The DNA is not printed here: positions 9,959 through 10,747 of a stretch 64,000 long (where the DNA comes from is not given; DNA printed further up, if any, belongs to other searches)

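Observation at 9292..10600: Uncharacterised ToxR/MarT-like membrane regulator with a translationally coupled ToxS/FidL-like partner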

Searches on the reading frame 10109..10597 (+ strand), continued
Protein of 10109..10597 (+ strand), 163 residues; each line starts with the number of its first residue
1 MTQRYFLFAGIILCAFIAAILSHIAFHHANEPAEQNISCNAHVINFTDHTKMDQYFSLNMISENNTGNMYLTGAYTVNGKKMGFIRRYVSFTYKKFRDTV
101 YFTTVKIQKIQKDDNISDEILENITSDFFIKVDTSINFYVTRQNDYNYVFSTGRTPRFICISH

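Call 86: profile_search(alignment_id=A1)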
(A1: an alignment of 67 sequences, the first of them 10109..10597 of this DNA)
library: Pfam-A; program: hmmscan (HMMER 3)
A. the first sequence (163 residues): domains with independent E <= 10: 0; with E <= 0.001: 0
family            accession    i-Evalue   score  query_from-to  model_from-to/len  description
(no Pfam family matches the first sequence, even at E <= 10)
B. every sequence of the alignment scanned on its own (67 sequences): families by number of members that match
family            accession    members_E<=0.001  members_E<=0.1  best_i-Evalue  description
FidL_like         PF15941.10                 2               4        2.2e-05  FidL-like putative membrane protein
DUF3149           PF11346.13                 1               1        8.5e-04  Protein of unknown function (DUF3149)
Comm              PF15957.10                 0               1        1.6e-03  Commissureless
PRELI             PF04707.20                 0               1        5.7e-03  PRELI-like family
DUF5001           PF16392.11                 0               1        6.5e-03  Ig-like domain
DUF4783           PF16022.11                 0               1        7.5e-02  Domain of unknown function (DUF4783)
CagX              PF03524.21                 0               1        8.1e-02  Conjugal transfer protein
Glyco_transf_64   PF09258.16                 0               1        9.2e-02  Glycosyl transferase family 64 domain
DUF6574           PF20214.3                  0               1        9.2e-02  Family of unknown function (DUF6574)
DUF2461           PF09365.15                 0               1        9.6e-02  Conserved hypothetical protein (DUF2461)
